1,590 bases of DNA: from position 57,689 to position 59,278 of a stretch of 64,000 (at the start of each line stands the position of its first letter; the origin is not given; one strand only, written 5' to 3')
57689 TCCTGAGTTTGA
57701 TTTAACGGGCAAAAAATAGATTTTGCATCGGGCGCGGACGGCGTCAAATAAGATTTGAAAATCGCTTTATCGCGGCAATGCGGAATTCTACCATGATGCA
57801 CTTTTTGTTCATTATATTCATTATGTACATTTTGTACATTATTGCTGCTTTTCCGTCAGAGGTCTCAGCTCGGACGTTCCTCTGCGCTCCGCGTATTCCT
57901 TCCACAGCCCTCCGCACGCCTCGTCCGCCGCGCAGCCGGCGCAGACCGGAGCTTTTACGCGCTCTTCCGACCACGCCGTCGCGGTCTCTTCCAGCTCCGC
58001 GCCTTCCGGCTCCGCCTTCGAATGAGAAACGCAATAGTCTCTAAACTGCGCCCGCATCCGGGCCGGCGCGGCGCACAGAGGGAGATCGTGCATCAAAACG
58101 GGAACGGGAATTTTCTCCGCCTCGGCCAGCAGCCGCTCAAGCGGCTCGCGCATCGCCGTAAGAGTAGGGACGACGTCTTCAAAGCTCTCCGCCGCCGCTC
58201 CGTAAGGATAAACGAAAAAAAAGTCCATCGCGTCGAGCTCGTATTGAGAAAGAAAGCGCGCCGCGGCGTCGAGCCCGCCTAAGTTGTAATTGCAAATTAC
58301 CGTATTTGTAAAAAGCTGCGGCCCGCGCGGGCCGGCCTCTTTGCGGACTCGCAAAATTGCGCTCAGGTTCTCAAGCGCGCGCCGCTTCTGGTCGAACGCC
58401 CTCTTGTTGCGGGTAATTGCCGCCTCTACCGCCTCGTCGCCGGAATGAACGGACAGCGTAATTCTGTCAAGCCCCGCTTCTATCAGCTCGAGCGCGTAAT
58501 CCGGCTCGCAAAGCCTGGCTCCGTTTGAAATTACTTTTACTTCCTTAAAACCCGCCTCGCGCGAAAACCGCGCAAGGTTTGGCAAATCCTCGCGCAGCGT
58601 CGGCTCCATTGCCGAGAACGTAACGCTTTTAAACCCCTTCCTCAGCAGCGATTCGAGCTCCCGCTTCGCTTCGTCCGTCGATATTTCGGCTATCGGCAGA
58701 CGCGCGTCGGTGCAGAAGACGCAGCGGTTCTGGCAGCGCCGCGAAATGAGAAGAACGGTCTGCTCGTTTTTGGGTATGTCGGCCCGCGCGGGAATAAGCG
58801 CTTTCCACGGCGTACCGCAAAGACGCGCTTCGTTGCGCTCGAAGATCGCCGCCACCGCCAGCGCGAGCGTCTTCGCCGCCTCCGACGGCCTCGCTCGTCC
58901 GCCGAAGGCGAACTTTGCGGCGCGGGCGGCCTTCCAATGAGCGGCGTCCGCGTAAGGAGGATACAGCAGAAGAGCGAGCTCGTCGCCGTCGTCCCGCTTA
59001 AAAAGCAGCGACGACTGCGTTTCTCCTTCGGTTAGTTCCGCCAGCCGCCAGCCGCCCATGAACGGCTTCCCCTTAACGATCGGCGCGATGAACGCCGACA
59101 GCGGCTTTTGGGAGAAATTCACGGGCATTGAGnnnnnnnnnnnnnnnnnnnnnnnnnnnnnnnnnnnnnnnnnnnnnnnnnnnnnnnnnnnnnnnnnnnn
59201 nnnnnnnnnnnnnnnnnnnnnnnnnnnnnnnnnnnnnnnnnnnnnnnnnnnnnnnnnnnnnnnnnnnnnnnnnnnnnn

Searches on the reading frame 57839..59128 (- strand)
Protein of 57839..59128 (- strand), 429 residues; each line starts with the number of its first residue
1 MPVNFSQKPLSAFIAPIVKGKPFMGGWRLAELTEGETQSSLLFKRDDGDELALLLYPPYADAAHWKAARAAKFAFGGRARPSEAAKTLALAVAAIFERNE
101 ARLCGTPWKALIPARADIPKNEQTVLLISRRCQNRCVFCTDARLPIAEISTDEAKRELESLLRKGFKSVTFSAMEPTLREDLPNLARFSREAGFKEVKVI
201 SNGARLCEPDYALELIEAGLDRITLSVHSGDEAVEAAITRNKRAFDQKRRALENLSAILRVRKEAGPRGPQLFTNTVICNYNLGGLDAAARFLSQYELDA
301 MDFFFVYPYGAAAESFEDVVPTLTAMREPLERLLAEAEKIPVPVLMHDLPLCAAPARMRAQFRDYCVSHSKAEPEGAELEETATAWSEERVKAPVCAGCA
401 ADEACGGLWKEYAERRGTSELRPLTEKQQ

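Call 3: search_protein_families(library=pfam, proteins=[window:57839-59128:-], max_evalue=0.01)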
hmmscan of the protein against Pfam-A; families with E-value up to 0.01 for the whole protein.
window:57839-59128:- (429 aa): 1 family
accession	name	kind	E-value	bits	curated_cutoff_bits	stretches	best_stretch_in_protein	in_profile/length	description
PF04055.27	Radical_SAM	-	9.9e-19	68.5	29.5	1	128-257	3-138/166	Radical SAM superfamily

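Call 4: search_protein_families(library=ncbifam, proteins=[window:57839-59128:-], max_evalue=0.01)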
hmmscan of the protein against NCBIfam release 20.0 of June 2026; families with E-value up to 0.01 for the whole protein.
window:57839-59128:- (429 aa): 28 families (the best 25 are shown)
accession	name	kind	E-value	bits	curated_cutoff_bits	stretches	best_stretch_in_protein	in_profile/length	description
NF038332.1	rSAM_rare_HxsC4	exception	4.2e-38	131.3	500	1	120-423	12-334/335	radical SAM protein HxsC4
NF045646.2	rSAM_Se_TrsS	equivalog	3.8e-17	62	490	1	125-256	89-223/441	radical SAM (seleno)protein TrsS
TIGR02668.1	moaA_archaeal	equivalog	3.7e-16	59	325.25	1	127-252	15-140/303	GTP 3',8-cyclase MoaA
TIGR03977.1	rSAM_pair_HxsC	equivalog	1.8e-15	56.6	267.9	1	121-363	24-262/292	His-Xaa-Ser system radical SAM maturase HxsC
TIGR04055.1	rSAM_NirJ2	equivalog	3.5e-15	56.4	500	1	131-344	9-211/326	putative heme d1 biosynthesis radical SAM protein NirJ2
NF001199.0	PRK00164.2-1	equivalog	6.5e-14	51.8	231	1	127-244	17-134/308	GTP 3',8-cyclase MoaA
TIGR04546.1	rSAM_ahbC_deAc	equivalog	8.1e-14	51.2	650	1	121-254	38-171/390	12,18-didecarboxysiroheme deacetylase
NF045702.1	rSAM_GDGT_ether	equivalog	9.2e-14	50.9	450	1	126-256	90-224/486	tetraether lipid synthase Tes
TIGR02666.1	moaA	equivalog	2.2e-13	49.9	284.05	1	128-255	16-150/336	GTP 3',8-cyclase MoaA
TIGR04347.1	pseudo_SAM_Halo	equivalog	2.3e-13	50.2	525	1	125-332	41-237/390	TIGR04347 family pseudo-SAM/SPASM protein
TIGR02109.1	PQQ_syn_pqqE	equivalog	2.3e-13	49.8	381.35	1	128-328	13-204/358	pyrroloquinoline quinone biosynthesis protein PqqE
TIGR04545.1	rSAM_ahbD_hemeb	equivalog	3.2e-13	49.8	500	1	128-322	6-191/339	heme b synthase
NF038283.1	viperin_w_prok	equivalog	8.7e-13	48.1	180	1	128-283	8-167/281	viperin family antiviral radical SAM protein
TIGR04317.1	W_rSAM_matur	equivalog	5.5e-12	45.5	380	1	127-350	9-226/349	tungsten cofactor oxidoreductase radical SAM maturase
NF045574.1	sacti_mat_StsB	exception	1e-10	41.1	625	1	120-299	94-262/466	StsB family radical SAM/SPASM domain sactipeptide maturase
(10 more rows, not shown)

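Call 7: find_homologous_proteins(query=window:57839-59128:-)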
Query window:57839-59128:- (429 aa): 8 proteins with E <= 0.001 among 8000 candidates.
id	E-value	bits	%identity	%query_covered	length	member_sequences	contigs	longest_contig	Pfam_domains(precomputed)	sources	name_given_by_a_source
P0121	5.7e-284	960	100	100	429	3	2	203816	PF04055.28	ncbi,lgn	-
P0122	1.3e-238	810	84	99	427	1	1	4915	PF04055.28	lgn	-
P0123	4.4e-15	74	29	70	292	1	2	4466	PF04055.28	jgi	jgi:MoaA/NifB/PqqE/SkfB family radical SAM enzyme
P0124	6.5e-15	73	27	71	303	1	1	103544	PF04055.28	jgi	jgi:MoaA/NifB/PqqE/SkfB family radical SAM enzyme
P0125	2.9e-14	71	26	73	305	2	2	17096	PF04055.28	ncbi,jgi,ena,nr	ncbi:MAG TPA: radical SAM protein [Polyangiaceae bacterium]|nr:radical SAM protein [Polyangiaceae ba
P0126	3.1e-13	68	27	68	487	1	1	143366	PF13186.12,PF04055.28,PF13353.12,PF05402.19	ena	-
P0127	1.0e-6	46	34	32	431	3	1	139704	PF23545.2,PF04055.28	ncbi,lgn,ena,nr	ncbi:MAG: radical SAM protein [Myxococcales bacterium]|nr:radical SAM protein [Myxococcales bacteriu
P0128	3.9e-6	44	32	33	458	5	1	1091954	PF23545.2,PF04055.28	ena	-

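Call 9: find_encoding_contigs(protein=P0121, flank=10000, max_places=4)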
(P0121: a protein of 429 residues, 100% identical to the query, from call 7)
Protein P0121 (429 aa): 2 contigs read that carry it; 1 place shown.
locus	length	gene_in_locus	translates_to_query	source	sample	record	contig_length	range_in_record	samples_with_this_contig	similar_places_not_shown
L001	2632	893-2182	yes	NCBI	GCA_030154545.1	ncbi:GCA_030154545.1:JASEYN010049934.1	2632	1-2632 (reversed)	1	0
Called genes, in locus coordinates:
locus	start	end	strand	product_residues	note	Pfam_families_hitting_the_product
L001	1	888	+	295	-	?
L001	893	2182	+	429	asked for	PF04055:Radical_SAM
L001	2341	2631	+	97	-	?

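Call 10: find_encoding_contigs(protein=P0122, flank=10000, max_places=4)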
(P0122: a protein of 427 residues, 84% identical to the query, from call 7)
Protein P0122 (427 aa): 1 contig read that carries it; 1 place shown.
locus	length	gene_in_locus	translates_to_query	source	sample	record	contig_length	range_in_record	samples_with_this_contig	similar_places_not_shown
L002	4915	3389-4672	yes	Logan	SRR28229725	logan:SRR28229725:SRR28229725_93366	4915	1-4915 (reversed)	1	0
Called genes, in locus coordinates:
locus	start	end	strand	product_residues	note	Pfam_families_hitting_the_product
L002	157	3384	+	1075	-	PF01326:PPDK_N, PF01909:NTP_transf_2 (weak), PF18765:Polbeta (faint)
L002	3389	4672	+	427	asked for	PF04055:Radical_SAM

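Call 25: search_protein_representatives(protein=window:57839-59128:-)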
Query: 429 residues. Proteins with E-value up to 0.001 (for the whole library): 7116; up to 1e-10: 2250; up to 1e-30: 97. The best 150 are listed.
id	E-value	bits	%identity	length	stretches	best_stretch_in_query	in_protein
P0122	4.1e-239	810.1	84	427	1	1-425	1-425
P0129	1.8e-93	330.4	42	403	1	30-424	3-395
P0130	1.5e-80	287.9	36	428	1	3-425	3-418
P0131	4.8e-68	246.7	26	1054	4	130-427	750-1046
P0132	9.7e-64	232.5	33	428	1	3-425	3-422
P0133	1.1e-56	209.3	29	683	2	117-424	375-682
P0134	4.0e-55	204.1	26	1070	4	127-420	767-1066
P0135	5.1e-55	203.8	33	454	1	10-423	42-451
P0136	6.2e-55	203.5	27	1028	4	126-424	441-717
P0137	1.1e-54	202.6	32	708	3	126-424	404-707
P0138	2.5e-53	198.2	27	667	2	122-427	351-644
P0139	5.1e-52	193.9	31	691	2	130-424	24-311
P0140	7.9e-52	193.3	27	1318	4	125-423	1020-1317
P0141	1.1e-51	192.9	31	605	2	113-423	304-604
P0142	9.6e-50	186.4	25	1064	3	123-428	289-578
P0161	1.4e-40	156.2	34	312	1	126-426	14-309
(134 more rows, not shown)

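Call 29: find_related_loci(query=A3, collection=metagenome_contigs, flank=10000)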
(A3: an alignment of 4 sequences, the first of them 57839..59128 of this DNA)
Query A3 (429 aa) in metagenome_contigs; peptide patterns used: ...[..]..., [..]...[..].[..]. (x = any residue, [..] = any of these).
544 stretches matched a pattern; 14 encode a relative of the query (tblastn E <= 1e-3); 14 distinct loci.
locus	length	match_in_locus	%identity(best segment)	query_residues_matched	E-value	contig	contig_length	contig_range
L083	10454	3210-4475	42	1-424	1e-107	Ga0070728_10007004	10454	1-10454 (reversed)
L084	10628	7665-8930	42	1-424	1e-107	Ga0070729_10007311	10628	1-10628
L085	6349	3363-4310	30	126-420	2e-24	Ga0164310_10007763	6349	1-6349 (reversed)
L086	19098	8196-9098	28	128-407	5e-24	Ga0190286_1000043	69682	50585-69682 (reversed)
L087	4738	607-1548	30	128-420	6e-24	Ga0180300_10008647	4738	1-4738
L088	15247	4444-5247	31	36-290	2e-23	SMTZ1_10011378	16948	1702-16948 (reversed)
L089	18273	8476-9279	31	36-290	2e-23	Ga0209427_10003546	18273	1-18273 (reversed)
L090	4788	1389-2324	25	128-418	8e-21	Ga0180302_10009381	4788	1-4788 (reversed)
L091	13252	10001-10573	32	88-286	8e-20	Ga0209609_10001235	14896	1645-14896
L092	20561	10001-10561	28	88-282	4e-16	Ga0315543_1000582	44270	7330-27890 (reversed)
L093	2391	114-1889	26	117-376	7e-15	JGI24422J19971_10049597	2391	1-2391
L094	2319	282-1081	30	88-349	6e-18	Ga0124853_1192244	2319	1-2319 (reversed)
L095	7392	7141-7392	38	128-205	1e-9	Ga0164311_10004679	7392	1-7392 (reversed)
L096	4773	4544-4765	34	126-194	4e-8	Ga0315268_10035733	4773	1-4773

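Call 41: list_cluster_members(proteins=[P0121, P0278, P0001, P0280, P0004])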
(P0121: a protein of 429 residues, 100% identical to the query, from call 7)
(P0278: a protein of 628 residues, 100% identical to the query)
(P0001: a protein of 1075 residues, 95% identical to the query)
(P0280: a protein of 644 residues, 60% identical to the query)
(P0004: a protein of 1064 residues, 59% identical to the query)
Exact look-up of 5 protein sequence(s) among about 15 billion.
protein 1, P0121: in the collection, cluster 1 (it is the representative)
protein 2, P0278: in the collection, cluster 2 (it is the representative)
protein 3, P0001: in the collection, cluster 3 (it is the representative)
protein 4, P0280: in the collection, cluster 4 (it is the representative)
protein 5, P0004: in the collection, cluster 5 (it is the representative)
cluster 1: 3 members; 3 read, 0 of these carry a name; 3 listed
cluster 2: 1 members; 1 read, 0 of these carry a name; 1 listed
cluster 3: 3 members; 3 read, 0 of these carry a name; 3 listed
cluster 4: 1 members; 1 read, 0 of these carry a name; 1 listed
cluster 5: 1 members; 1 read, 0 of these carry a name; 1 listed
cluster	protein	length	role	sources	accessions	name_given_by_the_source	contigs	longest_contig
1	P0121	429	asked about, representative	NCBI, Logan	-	-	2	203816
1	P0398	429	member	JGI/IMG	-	-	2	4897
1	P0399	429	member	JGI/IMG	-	-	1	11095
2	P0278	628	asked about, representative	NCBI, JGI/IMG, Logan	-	-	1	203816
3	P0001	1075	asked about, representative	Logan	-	-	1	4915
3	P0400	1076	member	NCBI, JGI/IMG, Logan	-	-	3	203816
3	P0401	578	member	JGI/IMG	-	-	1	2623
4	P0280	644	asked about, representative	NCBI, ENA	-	-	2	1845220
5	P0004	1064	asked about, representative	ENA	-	-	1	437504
